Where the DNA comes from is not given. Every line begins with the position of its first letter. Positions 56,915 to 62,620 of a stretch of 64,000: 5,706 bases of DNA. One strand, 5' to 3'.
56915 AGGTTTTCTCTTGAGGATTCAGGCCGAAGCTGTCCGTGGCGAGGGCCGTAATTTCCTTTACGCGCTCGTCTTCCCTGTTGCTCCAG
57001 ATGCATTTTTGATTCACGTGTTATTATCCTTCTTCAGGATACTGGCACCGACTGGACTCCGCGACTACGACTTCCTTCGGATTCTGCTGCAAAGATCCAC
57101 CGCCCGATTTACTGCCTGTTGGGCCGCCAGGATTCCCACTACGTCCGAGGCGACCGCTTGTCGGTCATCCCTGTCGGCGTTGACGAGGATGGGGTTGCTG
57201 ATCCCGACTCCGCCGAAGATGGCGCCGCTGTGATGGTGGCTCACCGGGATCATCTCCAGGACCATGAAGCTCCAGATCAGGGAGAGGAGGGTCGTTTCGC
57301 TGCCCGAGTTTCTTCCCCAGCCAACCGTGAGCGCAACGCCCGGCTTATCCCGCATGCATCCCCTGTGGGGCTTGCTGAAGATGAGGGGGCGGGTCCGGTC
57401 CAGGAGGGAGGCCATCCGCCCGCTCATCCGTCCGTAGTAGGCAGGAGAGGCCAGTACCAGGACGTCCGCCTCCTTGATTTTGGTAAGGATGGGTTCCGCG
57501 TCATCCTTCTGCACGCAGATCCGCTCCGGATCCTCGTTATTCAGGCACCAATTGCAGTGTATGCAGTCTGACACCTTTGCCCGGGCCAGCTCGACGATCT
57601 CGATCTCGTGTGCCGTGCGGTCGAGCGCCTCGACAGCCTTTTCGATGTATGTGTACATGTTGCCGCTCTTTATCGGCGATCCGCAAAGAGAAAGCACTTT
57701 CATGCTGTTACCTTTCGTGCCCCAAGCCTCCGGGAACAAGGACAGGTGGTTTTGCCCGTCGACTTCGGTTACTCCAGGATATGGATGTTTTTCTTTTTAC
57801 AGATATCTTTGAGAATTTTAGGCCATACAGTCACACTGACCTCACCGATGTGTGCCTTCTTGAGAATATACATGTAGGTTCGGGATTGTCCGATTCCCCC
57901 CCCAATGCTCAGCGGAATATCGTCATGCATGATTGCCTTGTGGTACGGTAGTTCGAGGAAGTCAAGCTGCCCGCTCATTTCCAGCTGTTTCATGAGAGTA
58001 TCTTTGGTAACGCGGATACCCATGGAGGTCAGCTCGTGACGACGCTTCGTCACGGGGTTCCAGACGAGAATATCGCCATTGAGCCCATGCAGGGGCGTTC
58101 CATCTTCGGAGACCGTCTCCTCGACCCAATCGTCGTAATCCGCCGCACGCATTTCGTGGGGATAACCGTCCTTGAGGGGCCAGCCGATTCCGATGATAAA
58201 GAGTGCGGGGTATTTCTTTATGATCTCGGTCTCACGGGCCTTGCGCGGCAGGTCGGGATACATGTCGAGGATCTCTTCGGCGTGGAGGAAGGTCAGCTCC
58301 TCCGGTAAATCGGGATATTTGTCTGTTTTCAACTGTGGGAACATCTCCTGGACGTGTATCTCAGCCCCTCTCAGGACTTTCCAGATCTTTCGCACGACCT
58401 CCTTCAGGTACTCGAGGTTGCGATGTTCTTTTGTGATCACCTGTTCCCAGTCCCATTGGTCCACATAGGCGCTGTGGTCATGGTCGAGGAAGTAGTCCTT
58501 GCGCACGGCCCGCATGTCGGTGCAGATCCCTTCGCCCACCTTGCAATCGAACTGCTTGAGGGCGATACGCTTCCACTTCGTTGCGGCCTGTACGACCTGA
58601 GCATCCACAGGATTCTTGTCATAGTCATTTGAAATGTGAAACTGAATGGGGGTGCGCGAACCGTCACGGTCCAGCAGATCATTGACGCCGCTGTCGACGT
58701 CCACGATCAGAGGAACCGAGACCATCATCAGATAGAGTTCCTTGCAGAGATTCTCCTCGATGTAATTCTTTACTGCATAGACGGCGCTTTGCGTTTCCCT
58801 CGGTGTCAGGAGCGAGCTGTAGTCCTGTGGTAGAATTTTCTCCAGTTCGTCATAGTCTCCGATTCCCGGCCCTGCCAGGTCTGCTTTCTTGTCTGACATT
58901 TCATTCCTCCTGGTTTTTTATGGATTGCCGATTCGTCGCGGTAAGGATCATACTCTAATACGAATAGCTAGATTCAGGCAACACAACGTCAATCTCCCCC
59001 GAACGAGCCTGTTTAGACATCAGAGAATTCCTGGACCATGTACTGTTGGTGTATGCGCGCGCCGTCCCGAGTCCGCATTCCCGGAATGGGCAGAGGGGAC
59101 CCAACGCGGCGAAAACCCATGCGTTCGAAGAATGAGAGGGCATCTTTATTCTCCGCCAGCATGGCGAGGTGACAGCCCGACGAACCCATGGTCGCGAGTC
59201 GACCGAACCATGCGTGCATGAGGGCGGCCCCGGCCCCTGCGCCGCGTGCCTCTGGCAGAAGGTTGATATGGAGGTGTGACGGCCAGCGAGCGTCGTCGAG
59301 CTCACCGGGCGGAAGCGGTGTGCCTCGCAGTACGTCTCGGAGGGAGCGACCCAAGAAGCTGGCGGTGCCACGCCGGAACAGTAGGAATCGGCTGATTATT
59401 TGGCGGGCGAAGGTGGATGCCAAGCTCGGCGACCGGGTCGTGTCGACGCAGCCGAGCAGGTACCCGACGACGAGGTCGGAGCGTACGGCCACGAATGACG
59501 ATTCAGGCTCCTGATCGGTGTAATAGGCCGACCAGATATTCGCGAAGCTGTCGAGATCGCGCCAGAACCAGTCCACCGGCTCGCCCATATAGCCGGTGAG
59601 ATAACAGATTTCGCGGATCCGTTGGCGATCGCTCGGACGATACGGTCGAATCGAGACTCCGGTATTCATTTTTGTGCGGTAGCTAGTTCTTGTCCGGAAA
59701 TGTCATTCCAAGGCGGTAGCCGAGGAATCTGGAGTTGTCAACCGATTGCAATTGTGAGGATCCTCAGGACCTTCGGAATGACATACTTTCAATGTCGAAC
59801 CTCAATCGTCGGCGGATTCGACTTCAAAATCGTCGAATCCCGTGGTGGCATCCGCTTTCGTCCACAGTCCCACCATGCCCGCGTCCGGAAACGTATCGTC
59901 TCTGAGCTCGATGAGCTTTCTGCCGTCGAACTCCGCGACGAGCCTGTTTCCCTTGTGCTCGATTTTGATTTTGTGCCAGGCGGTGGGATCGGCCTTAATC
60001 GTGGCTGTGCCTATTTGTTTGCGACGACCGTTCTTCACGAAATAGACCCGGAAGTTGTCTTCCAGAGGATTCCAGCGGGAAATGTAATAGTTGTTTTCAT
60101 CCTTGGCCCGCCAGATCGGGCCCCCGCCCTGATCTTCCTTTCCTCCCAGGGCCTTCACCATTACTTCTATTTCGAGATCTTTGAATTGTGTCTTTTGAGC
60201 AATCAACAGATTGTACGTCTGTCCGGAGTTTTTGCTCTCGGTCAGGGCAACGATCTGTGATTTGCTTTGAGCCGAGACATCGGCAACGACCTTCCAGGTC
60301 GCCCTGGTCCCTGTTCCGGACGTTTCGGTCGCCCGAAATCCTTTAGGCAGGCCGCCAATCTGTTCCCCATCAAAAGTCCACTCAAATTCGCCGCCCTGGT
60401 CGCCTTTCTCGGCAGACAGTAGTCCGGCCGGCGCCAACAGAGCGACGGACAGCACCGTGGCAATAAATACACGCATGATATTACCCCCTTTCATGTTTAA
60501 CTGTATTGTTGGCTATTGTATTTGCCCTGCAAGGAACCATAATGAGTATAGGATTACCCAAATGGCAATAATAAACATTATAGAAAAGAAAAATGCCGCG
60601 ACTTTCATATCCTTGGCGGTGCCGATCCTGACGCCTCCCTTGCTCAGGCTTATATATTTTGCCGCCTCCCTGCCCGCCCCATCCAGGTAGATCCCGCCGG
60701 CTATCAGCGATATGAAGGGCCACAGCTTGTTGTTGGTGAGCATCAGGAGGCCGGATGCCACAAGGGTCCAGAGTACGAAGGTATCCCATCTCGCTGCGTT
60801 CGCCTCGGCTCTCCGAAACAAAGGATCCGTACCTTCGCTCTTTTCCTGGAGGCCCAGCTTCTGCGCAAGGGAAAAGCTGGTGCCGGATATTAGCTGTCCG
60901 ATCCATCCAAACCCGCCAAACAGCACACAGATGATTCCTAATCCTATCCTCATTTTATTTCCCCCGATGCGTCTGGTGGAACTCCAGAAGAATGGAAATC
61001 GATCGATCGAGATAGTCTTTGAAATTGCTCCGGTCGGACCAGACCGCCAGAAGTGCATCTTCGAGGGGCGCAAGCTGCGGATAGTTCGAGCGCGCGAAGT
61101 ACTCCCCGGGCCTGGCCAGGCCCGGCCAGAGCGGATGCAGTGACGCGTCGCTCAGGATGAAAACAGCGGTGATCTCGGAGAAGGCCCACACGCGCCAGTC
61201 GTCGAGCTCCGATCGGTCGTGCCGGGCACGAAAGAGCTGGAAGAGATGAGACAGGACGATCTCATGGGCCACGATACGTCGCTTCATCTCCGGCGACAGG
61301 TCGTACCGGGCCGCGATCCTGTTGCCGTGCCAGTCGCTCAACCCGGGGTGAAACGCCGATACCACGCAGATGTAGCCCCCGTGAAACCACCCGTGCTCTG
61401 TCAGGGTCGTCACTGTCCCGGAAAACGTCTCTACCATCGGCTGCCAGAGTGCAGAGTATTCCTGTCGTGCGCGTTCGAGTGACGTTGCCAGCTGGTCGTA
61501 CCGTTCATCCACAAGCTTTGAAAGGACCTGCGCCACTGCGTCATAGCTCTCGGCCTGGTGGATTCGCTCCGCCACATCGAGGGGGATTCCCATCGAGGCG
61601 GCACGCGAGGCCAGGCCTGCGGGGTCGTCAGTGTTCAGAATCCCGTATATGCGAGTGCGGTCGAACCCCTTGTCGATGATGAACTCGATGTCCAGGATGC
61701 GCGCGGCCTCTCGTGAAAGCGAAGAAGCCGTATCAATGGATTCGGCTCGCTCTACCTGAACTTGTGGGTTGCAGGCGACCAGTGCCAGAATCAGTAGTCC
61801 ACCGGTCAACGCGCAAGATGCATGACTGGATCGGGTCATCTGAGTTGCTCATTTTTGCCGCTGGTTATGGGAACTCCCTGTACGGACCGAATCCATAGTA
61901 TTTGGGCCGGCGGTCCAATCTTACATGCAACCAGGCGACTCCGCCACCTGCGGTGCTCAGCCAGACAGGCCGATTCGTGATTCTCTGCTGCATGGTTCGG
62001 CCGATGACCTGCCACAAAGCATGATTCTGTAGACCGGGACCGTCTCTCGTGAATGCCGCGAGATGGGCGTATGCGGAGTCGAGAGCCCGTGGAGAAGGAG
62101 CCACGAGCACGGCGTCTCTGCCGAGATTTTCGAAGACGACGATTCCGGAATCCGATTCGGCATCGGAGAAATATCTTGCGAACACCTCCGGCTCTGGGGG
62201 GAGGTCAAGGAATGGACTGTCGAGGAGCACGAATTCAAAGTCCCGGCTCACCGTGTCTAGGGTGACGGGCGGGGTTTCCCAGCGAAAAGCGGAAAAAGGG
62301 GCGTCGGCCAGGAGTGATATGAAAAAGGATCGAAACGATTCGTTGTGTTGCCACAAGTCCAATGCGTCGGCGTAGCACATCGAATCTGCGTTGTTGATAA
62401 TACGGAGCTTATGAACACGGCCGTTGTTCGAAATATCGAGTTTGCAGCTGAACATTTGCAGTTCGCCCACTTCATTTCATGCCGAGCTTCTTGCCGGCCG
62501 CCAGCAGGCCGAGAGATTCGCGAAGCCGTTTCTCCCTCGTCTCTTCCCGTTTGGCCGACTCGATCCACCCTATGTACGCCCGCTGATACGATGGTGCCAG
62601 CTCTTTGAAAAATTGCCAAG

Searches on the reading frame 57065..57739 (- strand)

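Call 77: search_protein_families(library=pfam, proteins=[window:57065-57739:-], max_evalue=0.0001)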
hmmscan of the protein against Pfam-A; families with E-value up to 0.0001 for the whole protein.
window:57065-57739:- (224 aa): 2 families
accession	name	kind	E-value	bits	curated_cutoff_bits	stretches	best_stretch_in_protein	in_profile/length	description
PF03358.20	FMN_red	-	1.4e-24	86.8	24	1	13-168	1-142/152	NADPH-dependent FMN reductase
PF02525.22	Flavodoxin_2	-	1.3e-07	31.9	27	1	13-135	1-130/198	Flavodoxin-like fold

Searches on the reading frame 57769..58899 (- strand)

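Call 77: search_protein_families(library=pfam, proteins=[window:57769-58899:-], max_evalue=0.0001)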
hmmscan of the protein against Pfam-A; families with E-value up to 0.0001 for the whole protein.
window:57769-58899:- (376 aa): 1 family
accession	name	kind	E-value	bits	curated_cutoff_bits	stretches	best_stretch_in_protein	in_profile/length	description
PF03590.20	AsnA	-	9.8e-84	281.1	27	1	37-285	1-227/228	Aspartate-ammonia ligase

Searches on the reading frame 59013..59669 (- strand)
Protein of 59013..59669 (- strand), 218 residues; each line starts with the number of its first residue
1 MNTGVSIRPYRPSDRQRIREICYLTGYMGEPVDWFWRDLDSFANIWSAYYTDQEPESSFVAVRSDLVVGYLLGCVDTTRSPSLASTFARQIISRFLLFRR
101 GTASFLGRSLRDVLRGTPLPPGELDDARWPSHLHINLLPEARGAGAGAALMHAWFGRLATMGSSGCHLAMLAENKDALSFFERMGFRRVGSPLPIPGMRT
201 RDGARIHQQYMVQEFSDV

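Call 77: search_protein_families(library=pfam, proteins=[window:59013-59669:-], max_evalue=0.0001)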
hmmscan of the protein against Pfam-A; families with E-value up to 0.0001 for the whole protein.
window:59013-59669:- (218 aa): 3 families
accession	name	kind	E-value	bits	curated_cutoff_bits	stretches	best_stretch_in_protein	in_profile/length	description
PF13508.13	Acetyltransf_7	-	2.8e-07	31.2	27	1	135-187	34-83/84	Acetyltransferase (GNAT) domain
PF00583.31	Acetyltransf_1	-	2.3e-06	28.3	20.7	0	135-186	65-116/116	Acetyltransferase (GNAT) family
PF13673.13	Acetyltransf_10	-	8.2e-05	23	23.6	0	138-198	60-119/128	Acetyltransferase (GNAT) domain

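Call 79: search_protein_families(library=ncbifam, proteins=[window:59013-59669:-], max_evalue=0.01)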
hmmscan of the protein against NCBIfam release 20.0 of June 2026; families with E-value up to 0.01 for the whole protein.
window:59013-59669:- (218 aa): 4 families
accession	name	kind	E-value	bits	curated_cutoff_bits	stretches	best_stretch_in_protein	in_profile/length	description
NF002959.0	PRK03624.1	equivalog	6.5e-05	22.7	124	1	138-188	81-131/147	GNAT family acetyltransferase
TIGR01575.1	rimI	equivalog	0.00014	22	86.4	1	134-190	60-116/132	ribosomal protein S18-alanine N-acetyltransferase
NF040503.1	resist_ArsN1a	equivalog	0.0041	16.9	170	1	135-190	82-137/159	arsinothricin resistance N-acetyltransferase ArsN1 family A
TIGR03103.1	trio_acet_GNAT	equivalog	0.0082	14.7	569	0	135-189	161-215/547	N-acetylglutaminylglutamine synthetase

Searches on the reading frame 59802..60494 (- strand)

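Call 77: search_protein_families(library=pfam, proteins=[window:59802-60494:-], max_evalue=0.0001)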
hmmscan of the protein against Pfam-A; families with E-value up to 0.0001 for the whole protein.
window:59802-60494:- (230 aa): 2 families
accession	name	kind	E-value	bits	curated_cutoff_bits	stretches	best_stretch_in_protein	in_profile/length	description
PF21708.4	Glyco_hydro_59_C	-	1.5e-05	25.5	27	1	157-227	104-174/175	Galactocerebrosidase, C-terminal lectin domain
PF06439.18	3keto-disac_hyd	-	4.4e-05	24.1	26.8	1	65-224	26-185/187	3-keto-disaccharide hydrolase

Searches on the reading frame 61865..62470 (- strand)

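Call 77: search_protein_families(library=pfam, proteins=[window:61865-62470:-], max_evalue=0.0001)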
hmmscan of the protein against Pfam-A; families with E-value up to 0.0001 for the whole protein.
window:61865-62470:- (201 aa): 1 family
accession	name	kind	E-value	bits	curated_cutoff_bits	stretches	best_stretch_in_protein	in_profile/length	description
PF22086.1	DUF6940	-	2.7e-65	220.1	27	1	33-198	2-168/168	Family of unknown function (DUF6940)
